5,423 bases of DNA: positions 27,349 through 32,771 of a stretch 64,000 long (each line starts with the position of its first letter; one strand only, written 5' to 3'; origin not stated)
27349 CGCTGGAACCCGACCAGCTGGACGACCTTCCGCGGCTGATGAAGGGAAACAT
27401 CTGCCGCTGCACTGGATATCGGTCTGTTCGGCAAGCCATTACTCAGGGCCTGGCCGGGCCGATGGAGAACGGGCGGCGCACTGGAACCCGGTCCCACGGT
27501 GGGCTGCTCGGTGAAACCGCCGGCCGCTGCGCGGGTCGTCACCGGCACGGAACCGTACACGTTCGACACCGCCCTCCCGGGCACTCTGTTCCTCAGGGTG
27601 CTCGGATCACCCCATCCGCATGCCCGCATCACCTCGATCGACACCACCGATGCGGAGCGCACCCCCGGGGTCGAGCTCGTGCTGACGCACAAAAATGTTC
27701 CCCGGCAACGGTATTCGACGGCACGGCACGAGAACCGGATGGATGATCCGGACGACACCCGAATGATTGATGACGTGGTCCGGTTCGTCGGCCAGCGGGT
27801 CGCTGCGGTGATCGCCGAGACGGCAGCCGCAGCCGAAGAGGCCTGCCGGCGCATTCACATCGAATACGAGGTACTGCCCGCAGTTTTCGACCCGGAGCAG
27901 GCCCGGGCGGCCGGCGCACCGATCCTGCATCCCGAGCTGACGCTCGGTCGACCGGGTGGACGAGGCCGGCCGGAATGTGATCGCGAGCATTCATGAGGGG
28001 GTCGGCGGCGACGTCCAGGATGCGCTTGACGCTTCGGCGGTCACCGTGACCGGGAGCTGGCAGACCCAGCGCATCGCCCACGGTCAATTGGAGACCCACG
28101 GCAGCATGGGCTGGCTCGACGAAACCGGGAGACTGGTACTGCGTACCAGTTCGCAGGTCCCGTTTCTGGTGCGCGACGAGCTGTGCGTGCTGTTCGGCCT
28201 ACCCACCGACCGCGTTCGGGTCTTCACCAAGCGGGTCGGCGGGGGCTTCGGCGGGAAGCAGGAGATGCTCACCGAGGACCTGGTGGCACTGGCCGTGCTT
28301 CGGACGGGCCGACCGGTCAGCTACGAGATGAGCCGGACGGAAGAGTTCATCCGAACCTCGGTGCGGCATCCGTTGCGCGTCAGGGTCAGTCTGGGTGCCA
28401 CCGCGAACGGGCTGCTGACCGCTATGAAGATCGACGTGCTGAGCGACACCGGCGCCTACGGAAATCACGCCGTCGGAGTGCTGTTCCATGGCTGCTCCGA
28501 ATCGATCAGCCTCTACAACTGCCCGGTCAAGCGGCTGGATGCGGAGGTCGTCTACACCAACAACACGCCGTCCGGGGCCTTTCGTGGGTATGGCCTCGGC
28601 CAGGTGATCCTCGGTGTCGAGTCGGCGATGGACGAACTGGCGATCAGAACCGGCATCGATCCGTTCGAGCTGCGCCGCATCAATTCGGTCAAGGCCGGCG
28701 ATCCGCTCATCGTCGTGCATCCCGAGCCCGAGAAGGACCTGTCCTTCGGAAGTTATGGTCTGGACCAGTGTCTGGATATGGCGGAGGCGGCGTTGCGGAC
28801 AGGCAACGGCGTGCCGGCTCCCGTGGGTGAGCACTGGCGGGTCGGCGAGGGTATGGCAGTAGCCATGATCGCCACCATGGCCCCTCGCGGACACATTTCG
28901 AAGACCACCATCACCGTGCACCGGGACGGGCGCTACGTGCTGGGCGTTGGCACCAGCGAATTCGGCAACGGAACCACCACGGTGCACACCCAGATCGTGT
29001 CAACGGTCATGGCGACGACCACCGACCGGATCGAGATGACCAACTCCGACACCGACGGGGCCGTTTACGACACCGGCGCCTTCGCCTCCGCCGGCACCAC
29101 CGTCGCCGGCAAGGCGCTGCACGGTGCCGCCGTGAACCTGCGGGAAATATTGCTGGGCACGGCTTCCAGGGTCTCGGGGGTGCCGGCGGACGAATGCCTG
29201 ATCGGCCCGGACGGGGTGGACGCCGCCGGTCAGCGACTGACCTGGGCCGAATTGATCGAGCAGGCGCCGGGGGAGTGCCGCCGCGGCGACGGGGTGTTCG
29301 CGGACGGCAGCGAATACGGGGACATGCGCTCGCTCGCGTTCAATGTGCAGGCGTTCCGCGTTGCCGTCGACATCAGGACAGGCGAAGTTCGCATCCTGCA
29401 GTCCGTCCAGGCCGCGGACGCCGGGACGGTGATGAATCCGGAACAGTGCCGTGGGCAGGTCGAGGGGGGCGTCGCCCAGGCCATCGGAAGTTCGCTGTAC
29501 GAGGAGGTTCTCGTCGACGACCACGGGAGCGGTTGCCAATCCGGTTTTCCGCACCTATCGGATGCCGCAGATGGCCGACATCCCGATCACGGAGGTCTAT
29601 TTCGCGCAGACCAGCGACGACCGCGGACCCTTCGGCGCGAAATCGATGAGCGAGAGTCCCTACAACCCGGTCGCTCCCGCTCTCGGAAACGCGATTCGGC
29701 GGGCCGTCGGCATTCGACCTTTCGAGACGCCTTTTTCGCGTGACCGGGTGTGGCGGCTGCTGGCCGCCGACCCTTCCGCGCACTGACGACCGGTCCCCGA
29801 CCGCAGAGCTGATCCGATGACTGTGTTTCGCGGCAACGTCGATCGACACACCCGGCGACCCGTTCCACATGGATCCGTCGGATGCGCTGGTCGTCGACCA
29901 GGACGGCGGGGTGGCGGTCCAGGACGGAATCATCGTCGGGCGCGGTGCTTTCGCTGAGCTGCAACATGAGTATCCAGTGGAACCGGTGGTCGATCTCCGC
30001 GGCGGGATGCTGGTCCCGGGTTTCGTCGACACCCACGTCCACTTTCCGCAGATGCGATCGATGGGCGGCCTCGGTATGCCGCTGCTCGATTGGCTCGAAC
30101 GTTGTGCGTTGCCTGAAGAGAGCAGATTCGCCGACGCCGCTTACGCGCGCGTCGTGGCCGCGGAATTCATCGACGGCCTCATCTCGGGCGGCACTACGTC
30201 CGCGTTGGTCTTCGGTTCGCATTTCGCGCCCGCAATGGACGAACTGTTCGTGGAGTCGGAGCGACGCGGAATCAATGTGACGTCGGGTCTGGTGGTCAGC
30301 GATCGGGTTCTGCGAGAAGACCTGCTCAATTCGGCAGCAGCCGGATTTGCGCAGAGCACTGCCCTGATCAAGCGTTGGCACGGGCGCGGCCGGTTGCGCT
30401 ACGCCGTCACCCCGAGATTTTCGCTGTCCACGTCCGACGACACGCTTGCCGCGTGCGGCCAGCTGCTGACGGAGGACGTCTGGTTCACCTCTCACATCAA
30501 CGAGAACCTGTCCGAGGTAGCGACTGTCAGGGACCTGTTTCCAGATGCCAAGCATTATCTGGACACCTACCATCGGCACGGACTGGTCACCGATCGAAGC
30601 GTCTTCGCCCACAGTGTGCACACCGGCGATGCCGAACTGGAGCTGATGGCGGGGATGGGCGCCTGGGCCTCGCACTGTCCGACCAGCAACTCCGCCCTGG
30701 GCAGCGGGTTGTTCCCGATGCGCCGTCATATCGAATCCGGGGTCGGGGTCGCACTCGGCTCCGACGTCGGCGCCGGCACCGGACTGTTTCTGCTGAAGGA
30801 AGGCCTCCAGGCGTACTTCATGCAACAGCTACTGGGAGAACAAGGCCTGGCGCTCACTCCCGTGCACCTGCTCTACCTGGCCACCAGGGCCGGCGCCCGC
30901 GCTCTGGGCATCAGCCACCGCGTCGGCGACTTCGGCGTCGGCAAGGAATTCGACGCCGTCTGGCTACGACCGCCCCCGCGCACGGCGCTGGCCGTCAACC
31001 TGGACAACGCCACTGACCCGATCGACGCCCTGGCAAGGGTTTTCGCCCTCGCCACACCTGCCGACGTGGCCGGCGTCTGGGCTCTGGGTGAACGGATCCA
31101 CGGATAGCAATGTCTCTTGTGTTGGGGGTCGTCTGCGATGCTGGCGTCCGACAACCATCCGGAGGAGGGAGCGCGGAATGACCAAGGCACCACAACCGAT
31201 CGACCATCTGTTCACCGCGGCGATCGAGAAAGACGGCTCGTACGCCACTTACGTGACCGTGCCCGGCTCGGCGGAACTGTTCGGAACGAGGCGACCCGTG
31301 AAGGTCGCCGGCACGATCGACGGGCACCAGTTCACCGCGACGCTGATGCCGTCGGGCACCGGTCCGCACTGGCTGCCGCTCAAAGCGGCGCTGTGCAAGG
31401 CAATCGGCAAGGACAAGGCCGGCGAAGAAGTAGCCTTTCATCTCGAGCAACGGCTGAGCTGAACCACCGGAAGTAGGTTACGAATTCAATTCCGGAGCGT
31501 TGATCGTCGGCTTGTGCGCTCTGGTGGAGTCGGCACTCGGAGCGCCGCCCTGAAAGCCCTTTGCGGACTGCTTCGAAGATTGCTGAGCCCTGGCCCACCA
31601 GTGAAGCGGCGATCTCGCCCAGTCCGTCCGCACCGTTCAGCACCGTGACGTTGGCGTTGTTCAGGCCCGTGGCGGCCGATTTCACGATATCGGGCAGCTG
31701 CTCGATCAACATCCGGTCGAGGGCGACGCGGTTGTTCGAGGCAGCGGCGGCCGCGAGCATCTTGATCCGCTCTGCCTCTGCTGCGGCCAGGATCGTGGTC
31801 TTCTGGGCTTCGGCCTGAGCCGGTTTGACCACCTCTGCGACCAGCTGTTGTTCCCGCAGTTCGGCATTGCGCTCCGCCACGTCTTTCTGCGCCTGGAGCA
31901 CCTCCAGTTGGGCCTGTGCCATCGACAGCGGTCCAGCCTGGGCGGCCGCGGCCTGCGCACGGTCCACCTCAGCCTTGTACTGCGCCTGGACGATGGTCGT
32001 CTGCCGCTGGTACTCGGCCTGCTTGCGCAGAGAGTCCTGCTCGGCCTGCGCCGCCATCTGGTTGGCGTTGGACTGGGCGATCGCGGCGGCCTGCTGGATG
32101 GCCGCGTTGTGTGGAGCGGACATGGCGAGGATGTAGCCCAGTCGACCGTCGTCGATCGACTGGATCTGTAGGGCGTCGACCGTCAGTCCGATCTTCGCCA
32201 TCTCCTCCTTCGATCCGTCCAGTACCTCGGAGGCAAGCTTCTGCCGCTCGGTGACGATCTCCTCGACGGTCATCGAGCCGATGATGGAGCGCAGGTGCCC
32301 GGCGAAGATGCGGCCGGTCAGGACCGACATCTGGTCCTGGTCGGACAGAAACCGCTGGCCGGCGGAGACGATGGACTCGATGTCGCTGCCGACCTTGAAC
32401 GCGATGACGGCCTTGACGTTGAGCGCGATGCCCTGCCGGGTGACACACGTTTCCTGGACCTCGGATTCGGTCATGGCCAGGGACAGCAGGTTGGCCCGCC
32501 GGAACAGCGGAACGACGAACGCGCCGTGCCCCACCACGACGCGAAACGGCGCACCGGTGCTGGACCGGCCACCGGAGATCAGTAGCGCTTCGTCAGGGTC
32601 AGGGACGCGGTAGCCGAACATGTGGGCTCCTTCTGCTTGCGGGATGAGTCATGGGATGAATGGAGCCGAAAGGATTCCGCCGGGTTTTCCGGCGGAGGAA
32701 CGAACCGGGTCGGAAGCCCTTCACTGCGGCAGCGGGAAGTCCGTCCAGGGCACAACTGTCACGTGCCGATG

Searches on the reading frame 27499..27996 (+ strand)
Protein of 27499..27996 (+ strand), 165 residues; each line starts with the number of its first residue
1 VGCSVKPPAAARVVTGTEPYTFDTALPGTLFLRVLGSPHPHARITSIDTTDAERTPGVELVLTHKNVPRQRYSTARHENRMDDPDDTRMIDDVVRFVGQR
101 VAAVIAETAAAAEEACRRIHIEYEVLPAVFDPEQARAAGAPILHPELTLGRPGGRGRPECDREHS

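Call 69: search_protein_families(library=pfam, proteins=[window:27499-27996:+], max_evalue=0.0001)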
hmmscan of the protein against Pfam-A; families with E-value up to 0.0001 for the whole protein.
window:27499-27996:+ (165 aa): 1 family
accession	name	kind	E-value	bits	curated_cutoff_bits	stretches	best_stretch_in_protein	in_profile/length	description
PF01315.27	Ald_Xan_dh_C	-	2.5e-30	105.5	31.3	1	15-127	1-110/110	Aldehyde oxidase and xanthine dehydrogenase, a/b hammerhead domain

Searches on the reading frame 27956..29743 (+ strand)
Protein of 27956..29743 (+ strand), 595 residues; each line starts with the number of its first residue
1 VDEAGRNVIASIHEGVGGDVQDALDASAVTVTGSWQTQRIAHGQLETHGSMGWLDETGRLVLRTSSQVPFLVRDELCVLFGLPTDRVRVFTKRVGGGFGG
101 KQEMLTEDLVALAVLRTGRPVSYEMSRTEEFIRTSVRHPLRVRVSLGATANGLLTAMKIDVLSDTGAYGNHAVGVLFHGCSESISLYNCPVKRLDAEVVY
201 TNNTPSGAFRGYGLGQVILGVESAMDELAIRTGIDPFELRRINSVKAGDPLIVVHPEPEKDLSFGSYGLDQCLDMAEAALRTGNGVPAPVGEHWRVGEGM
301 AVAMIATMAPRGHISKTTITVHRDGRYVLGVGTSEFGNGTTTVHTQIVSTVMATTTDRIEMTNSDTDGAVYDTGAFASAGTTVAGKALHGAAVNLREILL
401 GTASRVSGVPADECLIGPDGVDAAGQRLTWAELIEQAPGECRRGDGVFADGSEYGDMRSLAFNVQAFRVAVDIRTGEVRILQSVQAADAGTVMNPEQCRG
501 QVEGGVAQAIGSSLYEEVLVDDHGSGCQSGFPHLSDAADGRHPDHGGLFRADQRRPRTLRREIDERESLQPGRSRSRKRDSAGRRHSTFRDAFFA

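Call 40: search_protein_families(library=pfam, proteins=[window:27956-29743:+], max_evalue=0.00001)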
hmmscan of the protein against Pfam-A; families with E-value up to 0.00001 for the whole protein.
window:27956-29743:+ (595 aa): 2 families
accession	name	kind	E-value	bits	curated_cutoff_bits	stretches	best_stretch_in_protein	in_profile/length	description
PF02738.23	MoCoBD_1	-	3.3e-71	239.7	27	1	4-243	5-243/244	Molybdopterin cofactor-binding domain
PF20256.3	MoCoBD_2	-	7.3e-48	163.9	27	1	293-528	22-268/283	Molybdopterin cofactor-binding domain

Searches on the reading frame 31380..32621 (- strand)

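Call 41: search_protein_families(library=pfam, proteins=[window:31380-32621:-], max_evalue=0.00001)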
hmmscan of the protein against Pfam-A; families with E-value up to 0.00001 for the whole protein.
window:31380-32621:- (413 aa): 1 family
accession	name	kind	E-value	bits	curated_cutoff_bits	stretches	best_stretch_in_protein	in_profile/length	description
PF01145.31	Band_7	-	2.2e-17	64.1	23.6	1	9-186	5-174/176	SPFH domain / Band 7 family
